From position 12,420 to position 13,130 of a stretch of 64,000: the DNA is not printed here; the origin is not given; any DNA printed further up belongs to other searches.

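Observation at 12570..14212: CCA-adding enzyme translationally juxtaposed with a 2H phosphoesterase: tRNA end-repair unit or Acb1-like cyclic-nucleotide nuclease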

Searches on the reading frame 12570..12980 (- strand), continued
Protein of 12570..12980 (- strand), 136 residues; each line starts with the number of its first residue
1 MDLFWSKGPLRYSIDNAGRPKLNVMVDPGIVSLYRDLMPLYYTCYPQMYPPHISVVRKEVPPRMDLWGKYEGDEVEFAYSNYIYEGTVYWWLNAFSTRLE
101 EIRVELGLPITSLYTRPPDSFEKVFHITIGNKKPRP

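Call 32: fold_search(model_id=the predicted structure, library=pdb)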
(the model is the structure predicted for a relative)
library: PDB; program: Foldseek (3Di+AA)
matches with E <= 10: 234; with E <= 0.001: 0
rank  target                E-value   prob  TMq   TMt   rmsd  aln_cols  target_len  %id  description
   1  2m4f_MODEL_1_A        2.2e-01  0.10  0.20  0.19  12.2       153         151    6  Solution Structure of Outer surface protein E (released 2013-05-15)
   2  4ors_B                6.0e-01  0.07  0.17  0.15  14.7       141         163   11  Three-dimensional structure of the C65A mutant of Human lipocalin-type Prostaglandin D Synthase apo-form (released 2014-08-06)
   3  1em2                  6.0e-01  0.06  0.19  0.14  19.0       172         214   11  Star-related lipid transport domain of MLN64 (released 2000-05-02)
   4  6cqo_B                8.0e-01  0.10  0.22  0.27   6.7        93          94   17  Crystal Structure of mitochondrial single-stranded DNA binding proteins from S. cerevisiae (SeMet Labeled), Rim1 (Form (released 2018-05-30)
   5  4aiv                  9.9e-01  0.08  0.23  0.26  14.5       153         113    7  Crystal Structure of putative NADH-dependent nitrite reductase small subunit from Mycobacterium tuberculosis (released 2012-09-12)
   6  5ly5                  1.1e+00  0.13  0.22  0.34   9.8        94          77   10  Arcadin-1 from Pyrobaculum calidifontis (released 2017-01-18)
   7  7t27                  1.2e+00  0.30  0.40  0.39   5.6       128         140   13  Structure of phage FBB1 anti-CBASS nuclease Acb1-3'3'-cGAMP complex in post reaction state (released 2022-04-20)
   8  9qdq_A                1.2e+00  0.06  0.18  0.05  12.9       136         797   11  Cryo-EM structure of Upf1-Nmd4-Ebs1 in complex with RNA (released 2025-10-22)
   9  6gu6_B                1.2e+00  0.14  0.19  0.32   7.5        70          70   16  CDK1/Cks2 in complex with Dinaciclib (released 2018-12-05)
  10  5h7e                  1.2e+00  0.04  0.18  0.15  18.2       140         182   15  Crystal Structure of native drCPDase (released 2017-09-27)
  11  5i9j                  1.2e+00  0.04  0.20  0.14  15.8       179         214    8  Structure of the cholesterol and lutein-binding domain of human STARD3 at 1.74A (released 2016-03-16)
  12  7t26                  1.3e+00  0.16  0.37  0.37   9.1       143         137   13  Structure of phage FBB1 anti-CBASS nuclease Acb1 in apo state (released 2022-04-20)
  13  2d4g_A                1.3e+00  0.14  0.34  0.29  10.9       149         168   12  Structure of YjcG protein, a putative 2'-5' RNA ligase from Bacillus subtilis (released 2006-10-17)
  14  1ath_B                1.4e+00  0.01  0.12  0.07  19.4       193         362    7  THE INTACT AND CLEAVED HUMAN ANTITHROMBIN III COMPLEX AS A MODEL FOR SERPIN-PROTEINASE INTERACTIONS (released 1995-02-07)
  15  9rks_O                1.5e+00  0.03  0.18  0.20  12.1       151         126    6  Agrobacterium phage 7-7-1 neck 2 + tail terminator + tail sheath + tail tube (released 2025-12-10)
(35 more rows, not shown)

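Call 33: fold_search(model_id=the predicted structure, library=viral)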
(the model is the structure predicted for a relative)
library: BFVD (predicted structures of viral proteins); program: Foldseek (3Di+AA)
matches with E <= 10: 293; with E <= 0.001: 2
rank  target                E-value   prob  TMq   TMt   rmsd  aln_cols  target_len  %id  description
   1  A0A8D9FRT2            3.2e-05  1.00  0.74  0.46   6.8       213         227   15  Uncharacterized protein [uncultured marine phage]
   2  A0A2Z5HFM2            1.2e-04  1.00  0.65  0.84   1.9       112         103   26  (no name in the UniProt tables at hand)
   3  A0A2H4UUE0            2.4e-02  1.00  0.51  0.12   5.6       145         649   16  Dual specificity serine/threonine and tyrosine phosphatase [Bodo saltans virus]
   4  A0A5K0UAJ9            4.1e-02  0.87  0.43  0.31   8.4       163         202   12  Uncharacterized protein (Fragment) [Yasminevirus sp. GU-2018]
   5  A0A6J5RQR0            1.7e-01  0.25  0.30  0.26  19.2       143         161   13  Swiss Army Knife 2H phosphoesterase domain-containing protein [uncultured Caudovirales phage]
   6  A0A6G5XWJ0            2.1e-01  0.41  0.24  0.22   7.1        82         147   12  (no name in the UniProt tables at hand)
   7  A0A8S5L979            2.9e-01  0.38  0.40  0.34   8.3       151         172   11  Cyclic phosphodiesterase-like protein [Myoviridae sp. ctPuP5]
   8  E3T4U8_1              3.2e-01  0.06  0.18  0.03  28.3       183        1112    7  Uncharacterized protein [Cafeteria roenbergensis virus (strain BV-PW1)]
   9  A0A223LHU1            4.0e-01  0.77  0.49  0.47   4.5       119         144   17  Anti-CBASS protein Acb1 [Erwinia phage vB_EamM_RisingSun]
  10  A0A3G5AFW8            4.0e-01  0.38  0.37  0.08   8.3       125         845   19  Endonuclease/exonuclease/phosphatase family [Hyperionvirus sp.]
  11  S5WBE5                4.2e-01  0.84  0.57  0.46   4.2       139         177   17  Anti-CBASS protein Acb1 [Pseudomonas phage PaBG]
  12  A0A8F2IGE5            4.2e-01  0.09  0.21  0.16  18.0       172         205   10  (no name in the UniProt tables at hand)
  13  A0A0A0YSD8            4.7e-01  0.08  0.20  0.14  14.8       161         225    8  Uncharacterized protein [Erwinia phage phiEa2809]
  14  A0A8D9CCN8            5.9e-01  0.30  0.40  0.36   8.9       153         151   13  Anti-CBASS protein Acb1 [uncultured marine phage]
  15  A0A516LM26            6.3e-01  0.09  0.21  0.20  12.0       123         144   10  (no name in the UniProt tables at hand)
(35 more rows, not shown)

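Call 40: search_protein_families(library=pfam, proteins=[L004:5682-6020:+], max_evalue=0.01)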
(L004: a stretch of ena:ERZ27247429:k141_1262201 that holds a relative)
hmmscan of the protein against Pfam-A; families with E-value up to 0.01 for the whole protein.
L004:5682-6020:+ (112 aa): 1 family
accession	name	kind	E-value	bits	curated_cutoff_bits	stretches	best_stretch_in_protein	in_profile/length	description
PF20274.4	cREC_REC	-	7.1e-25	88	27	1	1-100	1-87/88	Cyclic-phosphate processing Receiver domain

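Call 42: search_protein_representatives(alignment_id=A1)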
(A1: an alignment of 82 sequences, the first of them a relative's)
Query: 82 sequences, 134 profile positions. Proteins with E-value up to 0.001 (for the whole library): 987; up to 1e-10: 556; up to 1e-30: 124. The best 150 are listed.
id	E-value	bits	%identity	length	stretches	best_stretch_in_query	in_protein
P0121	2.3e-55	202.7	-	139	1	3-133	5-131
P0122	1.6e-51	190.2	-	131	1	3-133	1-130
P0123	3.8e-51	189.0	-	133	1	2-133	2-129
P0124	3.2e-48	179.5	-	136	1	3-133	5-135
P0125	4.7e-48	179.0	-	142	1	2-133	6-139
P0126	5.0e-47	175.7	-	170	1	2-132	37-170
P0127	5.5e-47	175.5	-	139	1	2-133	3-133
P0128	5.3e-46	172.3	-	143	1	2-132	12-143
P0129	5.7e-46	172.2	-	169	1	2-131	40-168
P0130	3.0e-45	169.9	-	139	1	3-133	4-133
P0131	8.6e-45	168.4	-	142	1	2-132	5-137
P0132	2.4e-44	167.0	-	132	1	3-132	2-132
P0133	8.2e-44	165.3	-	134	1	3-133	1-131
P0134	1.0e-43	164.9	-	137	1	2-132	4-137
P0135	1.3e-43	164.6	-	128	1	2-132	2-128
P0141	6.2e-42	159.2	-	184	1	3-133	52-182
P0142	7.8e-42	158.8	-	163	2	39-132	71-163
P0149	4.8e-41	156.3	-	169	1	4-133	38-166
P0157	1.0e-39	152.0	-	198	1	4-132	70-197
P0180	7.5e-37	142.7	-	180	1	6-132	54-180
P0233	3.3e-32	127.7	-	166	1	2-133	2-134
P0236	7.4e-32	126.6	-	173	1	3-133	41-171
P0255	5.5e-30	120.5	-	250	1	2-132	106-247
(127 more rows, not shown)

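Call 43: search_protein_families(library=pfam, proteins=[P0255, P0157, P0141, P0180, P0236, P0126, P0129, P0149, P0142, P0233], max_evalue=0.01)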
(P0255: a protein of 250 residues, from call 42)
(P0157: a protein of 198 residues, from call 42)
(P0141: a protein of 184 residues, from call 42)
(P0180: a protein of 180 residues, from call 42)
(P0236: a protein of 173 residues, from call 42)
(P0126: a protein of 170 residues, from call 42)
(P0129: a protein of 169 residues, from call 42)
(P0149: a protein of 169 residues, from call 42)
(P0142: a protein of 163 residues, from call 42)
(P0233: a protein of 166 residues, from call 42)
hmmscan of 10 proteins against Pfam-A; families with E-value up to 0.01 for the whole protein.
P0255 (250 aa): 0 families

P0157 (198 aa): 0 families

P0141 (184 aa): 1 family
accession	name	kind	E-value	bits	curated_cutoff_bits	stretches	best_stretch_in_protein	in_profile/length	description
PF22547.2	2H-SAK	-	0.00023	21.8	27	1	136-178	87-117/124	Swiss Army Knife, 2H phosphoesterase domain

P0180 (180 aa): 0 families

P0236 (173 aa): 1 family
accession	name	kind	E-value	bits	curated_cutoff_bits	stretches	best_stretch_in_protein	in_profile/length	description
PF22547.2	2H-SAK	-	0.0015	19.2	27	1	121-171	83-121/124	Swiss Army Knife, 2H phosphoesterase domain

P0126 (170 aa): 0 families

P0129 (169 aa): 0 families

P0149 (169 aa): 1 family
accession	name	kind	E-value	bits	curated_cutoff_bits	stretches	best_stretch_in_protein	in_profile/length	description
PF22547.2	2H-SAK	-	0.0018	19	27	0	77-162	30-117/124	Swiss Army Knife, 2H phosphoesterase domain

P0142 (163 aa): 2 families
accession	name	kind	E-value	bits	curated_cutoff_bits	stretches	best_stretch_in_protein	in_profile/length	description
PF22547.2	2H-SAK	-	0.0016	19.1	27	0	80-162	35-119/124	Swiss Army Knife, 2H phosphoesterase domain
PF13563.12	2_5_RNA_ligase2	-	0.0065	17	27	0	100-162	53-116/152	2'-5' RNA ligase superfamily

P0233 (166 aa): 1 family
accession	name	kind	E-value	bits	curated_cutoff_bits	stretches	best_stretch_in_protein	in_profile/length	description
PF22547.2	2H-SAK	-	0.0035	18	27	0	84-133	86-120/124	Swiss Army Knife, 2H phosphoesterase domain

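Call 44: search_protein_families(library=pfam, alignment_id=A1, max_evalue=1)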
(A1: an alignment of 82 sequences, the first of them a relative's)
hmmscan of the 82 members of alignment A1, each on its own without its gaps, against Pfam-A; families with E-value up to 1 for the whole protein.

A. member 1, P0001 (136 aa): 2 families
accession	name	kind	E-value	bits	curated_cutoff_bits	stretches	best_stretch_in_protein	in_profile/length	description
PF22547.2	2H-SAK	-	0.0099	16.6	27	1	87-133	87-120/124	Swiss Army Knife, 2H phosphoesterase domain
PF13563.12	2_5_RNA_ligase2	-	0.24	11.9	27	0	117-134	101-118/152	2'-5' RNA ligase superfamily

B. families by the number of members that match (of 82 scanned): 15 families
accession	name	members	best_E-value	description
PF22547.2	2H-SAK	80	2.6e-05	Swiss Army Knife, 2H phosphoesterase domain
PF13563.12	2_5_RNA_ligase2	17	0.0012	2'-5' RNA ligase superfamily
PF04793.17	Herpes_BBRF1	3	0.036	BRRF1-like protein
PF06832.18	BiPBP_C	2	0.046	Penicillin-Binding Protein C-terminus Family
PF11680.14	DUF3276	1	0.0097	Protein of unknown function (DUF3276)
PF17346.7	DUF5376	1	0.035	Family of unknown function (DUF5376)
PF01588.26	tRNA_bind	1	0.044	Putative tRNA binding domain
PF11931.14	SF3a60_Prp9_C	1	0.058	SF3a60/Prp9 C-terminal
PF01762.27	Galactosyl_T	1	0.074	Galactosyltransferase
PF04669.19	PBDC1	1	0.086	PBDC1 protein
PF20997.2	DUF3195_C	1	0.088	Protein of unknown function (DUF3195) C-terminal domain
PF23547.1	Zn_ribbon_FGT1_1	1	0.097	FORGETTER1 first zinc ribbon domain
PF22195.2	TSP1_CFP_C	1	0.14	CFP-like, C-terminal thrombospondin type 1 domain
PF02834.22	LigT_PEase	1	0.19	LigT like Phosphoesterase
PF20523.3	DUF6738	1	0.23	Domain of unknown function (DUF6738)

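Call 59: search_protein_families(library=pfam, alignment_id=A3, max_evalue=0.001)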
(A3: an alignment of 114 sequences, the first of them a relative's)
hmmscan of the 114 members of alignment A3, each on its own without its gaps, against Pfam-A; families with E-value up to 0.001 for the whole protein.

A. member 1, L001:2416-2703:+ (95 aa): 0 families

B. families by the number of members that match (of 114 scanned): 59 families (the first 25 are shown)
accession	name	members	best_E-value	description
PF01743.26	PolyA_pol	3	1.3e-24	Poly A polymerase head domain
PF12224.13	Amidoligase_2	3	2.9e-13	Putative amidoligase enzyme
PF12627.12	PolyA_pol_RNAbd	3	3.3e-06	Probable RNA and SrmB- binding site of polymerase A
PF09414.15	RNA_ligase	2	2.5e-24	RNA ligase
PF00534.26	Glycos_transf_1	2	2.2e-17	Glycosyl transferases group 1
PF00149.33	Metallophos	2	5.8e-15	Calcineurin-like phosphoesterase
PF13692.12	Glyco_trans_1_4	2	2.4e-14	Glycosyl transferases group 1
PF00583.31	Acetyltransf_1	2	5.1e-08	Acetyltransferase (GNAT) family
PF13508.13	Acetyltransf_7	2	3.2e-07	Acetyltransferase (GNAT) domain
PF00171.27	Aldedh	1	2e-120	Aldehyde dehydrogenase family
PF02350.25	Epimerase_2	1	1.2e-90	UDP-N-acetylglucosamine 2-epimerase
PF00749.27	tRNA-synt_1c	1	3.3e-90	tRNA synthetases class I (E and Q), catalytic domain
PF00478.31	IMPDH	1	5.1e-67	IMP dehydrogenase / GMP reductase domain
PF10021.15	PARG_cat_microb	1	3.4e-53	Microbial-type PARG, catalytic domain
PF25043.1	DUF7788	1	7.8e-44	Domain of unknown function (DUF7788)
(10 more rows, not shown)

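Call 60: search_protein_families(library=pfam, alignment_id=A4, max_evalue=0.001)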
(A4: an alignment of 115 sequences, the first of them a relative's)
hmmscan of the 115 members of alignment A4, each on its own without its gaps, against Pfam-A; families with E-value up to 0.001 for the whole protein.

A. member 1, L039:387-1082:+ (231 aa): 2 families
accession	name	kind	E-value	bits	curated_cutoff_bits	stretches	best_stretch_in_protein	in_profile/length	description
PF07460.16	NUMOD3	-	4.5e-14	52.5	20.4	1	135-166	1-32/37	NUMOD3 motif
PF01541.30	GIY-YIG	-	1.3e-07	32.2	22.6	1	5-76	3-67/78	GIY-YIG catalytic domain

B. families by the number of members that match (of 115 scanned): 59 families (the first 25 are shown)
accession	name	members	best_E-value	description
PF01844.29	HNH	4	1.9e-08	HNH endonuclease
PF13392.12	HNH_3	3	6.9e-06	HNH endonuclease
PF01541.30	GIY-YIG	2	2.5e-23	GIY-YIG catalytic domain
PF14528.11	LAGLIDADG_3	2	1.7e-12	LAGLIDADG-like domain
PF08010.17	Phage_30_3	1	1.7e-51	Bacteriophage protein GP30.3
PF01121.26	CoaE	1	7.2e-49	Dephospho-CoA kinase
PF15891.11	Nuc_deoxyri_tr2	1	6.2e-31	Nucleoside 2-deoxyribosyltransferase like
PF00300.27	His_Phos_1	1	8.4e-28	Histidine phosphatase superfamily (branch 1)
PF00889.24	EF_TS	1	1.2e-24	Elongation factor TS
PF01385.25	OrfB_IS605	1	1.3e-23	Probable transposase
PF07282.18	Cas12f1-like_TNB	1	9e-22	Cas12f1-like, TNB domain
PF10127.15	RlaP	1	9.4e-22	RNA repair pathway DNA polymerase beta family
PF20274.4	cREC_REC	1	1.2e-20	Cyclic-phosphate processing Receiver domain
PF00155.27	Aminotran_1_2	1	1.9e-20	Aminotransferase class I and II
PF12323.14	HTH_OrfB_IS605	1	1.4e-19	Helix-turn-helix domain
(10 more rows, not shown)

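Call 61: search_protein_families(library=pfam, proteins=[L053:4847-5986:+, L020:6427-7413:+, L049:3274-4374:+, L018:7777-8781:+, L023:3234-4370:+, L023:6880-7902:+, L025:7195-8286:-, L041:4548-5744:-, L055:3113-4318:+, L048:2041-3051:+], max_evalue=0.001)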
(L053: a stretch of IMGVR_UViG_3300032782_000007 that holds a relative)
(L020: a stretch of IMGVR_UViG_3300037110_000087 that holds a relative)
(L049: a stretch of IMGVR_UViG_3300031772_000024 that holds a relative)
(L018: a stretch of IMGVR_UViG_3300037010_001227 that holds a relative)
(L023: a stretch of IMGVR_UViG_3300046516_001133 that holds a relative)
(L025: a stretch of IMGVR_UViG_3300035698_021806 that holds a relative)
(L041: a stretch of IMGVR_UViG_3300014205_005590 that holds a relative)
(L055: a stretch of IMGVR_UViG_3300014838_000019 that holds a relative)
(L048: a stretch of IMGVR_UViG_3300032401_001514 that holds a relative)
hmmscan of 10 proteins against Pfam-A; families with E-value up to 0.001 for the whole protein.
L053:4847-5986:+ (379 aa): 2 families
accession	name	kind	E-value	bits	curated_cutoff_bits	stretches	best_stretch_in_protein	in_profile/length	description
PF14528.11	LAGLIDADG_3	-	3.2e-06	27.7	22.5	0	252-286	6-43/82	LAGLIDADG-like domain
PF04545.22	Sigma70_r4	-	2.1e-05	24.4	24.1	1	29-74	5-44/50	Sigma-70, region 4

L020:6427-7413:+ (328 aa): 3 families
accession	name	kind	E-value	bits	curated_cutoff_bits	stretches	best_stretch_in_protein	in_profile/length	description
PF14528.11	LAGLIDADG_3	-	5.5e-08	33.4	22.5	1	234-276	2-44/82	LAGLIDADG-like domain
PF02796.21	HTH_7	-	7.8e-05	23.2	23.8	0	20-52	6-38/45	Helix-turn-helix domain of resolvase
PF18024.7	HTH_50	-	0.00031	20.8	27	0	71-108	10-45/50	Helix-turn-helix domain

L049:3274-4374:+ (366 aa): 1 family
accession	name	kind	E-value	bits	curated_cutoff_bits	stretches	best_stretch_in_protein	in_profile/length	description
PF10127.15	RlaP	-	9.4e-22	78.3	23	1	20-139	19-140/249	RNA repair pathway DNA polymerase beta family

L018:7777-8781:+ (334 aa): 1 family
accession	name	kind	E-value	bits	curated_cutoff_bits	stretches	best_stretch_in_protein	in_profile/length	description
PF10127.15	RlaP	-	1.3e-14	54.9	23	1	7-132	19-145/249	RNA repair pathway DNA polymerase beta family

L023:3234-4370:+ (378 aa): 2 families
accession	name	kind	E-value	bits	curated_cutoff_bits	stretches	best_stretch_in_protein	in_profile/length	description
PF00534.26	Glycos_transf_1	-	2.2e-17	63.6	26.4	1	154-299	11-145/172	Glycosyl transferases group 1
PF13692.12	Glyco_trans_1_4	-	2.4e-14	54.2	27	1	161-304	4-134/142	Glycosyl transferases group 1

L023:6880-7902:+ (340 aa): 4 families
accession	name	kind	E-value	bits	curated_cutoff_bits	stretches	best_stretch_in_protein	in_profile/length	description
PF00534.26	Glycos_transf_1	-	6.9e-16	58.7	26.4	1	224-309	84-171/172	Glycosyl transferases group 1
PF13692.12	Glyco_trans_1_4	-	2.7e-14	54.1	27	1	223-296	67-142/142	Glycosyl transferases group 1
PF13524.12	Glyco_trans_1_2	-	3.7e-07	30.6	25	1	223-322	37-140/144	Glycosyl transferase-like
PF13439.12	Glyco_transf_4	-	0.00042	20.8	28.5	1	79-165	70-170/170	Glycosyltransferase Family 4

L025:7195-8286:- (363 aa): 1 family
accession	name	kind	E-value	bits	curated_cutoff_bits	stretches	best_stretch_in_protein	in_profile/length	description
PF02350.25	Epimerase_2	-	1.2e-90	304.3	30.6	1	25-349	7-346/347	UDP-N-acetylglucosamine 2-epimerase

L041:4548-5744:- (398 aa): 3 families
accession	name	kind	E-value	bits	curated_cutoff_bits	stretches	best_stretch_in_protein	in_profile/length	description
PF00376.29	MerR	-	2e-10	40.8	28.2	1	21-57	2-38/38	MerR family regulatory protein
PF12728.13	HTH_17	-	1.2e-07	32.3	27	1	21-68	4-49/51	Helix-turn-helix domain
PF13411.12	MerR_1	-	3.1e-07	30.8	21.6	1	21-66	3-47/69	MerR HTH family regulatory protein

L055:3113-4318:+ (401 aa): 3 families
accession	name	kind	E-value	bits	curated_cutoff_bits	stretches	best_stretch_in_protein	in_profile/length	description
PF01385.25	OrfB_IS605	-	1.3e-23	84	30.5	1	165-283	1-117/120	Probable transposase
PF07282.18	Cas12f1-like_TNB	-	9e-22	77.4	26.3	1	299-366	1-60/60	Cas12f1-like, TNB domain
PF12323.14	HTH_OrfB_IS605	-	1.4e-19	69.7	21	1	1-47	1-47/47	Helix-turn-helix domain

L048:2041-3051:+ (336 aa): 2 families
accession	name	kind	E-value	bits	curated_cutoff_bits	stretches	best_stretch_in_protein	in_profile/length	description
PF00155.27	Aminotran_1_2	-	1.9e-20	73.8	19.7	1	132-332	155-361/361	Aminotransferase class I and II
PF04864.19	Alliinase_C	-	2e-16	60.3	22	1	70-238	69-242/363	Allinase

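Call 64: search_protein_families(library=ncbifam, proteins=[window:12570-12980:-], max_evalue=0.01)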
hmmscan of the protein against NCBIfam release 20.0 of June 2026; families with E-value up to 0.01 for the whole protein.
window:12570-12980:- (136 aa): 0 families
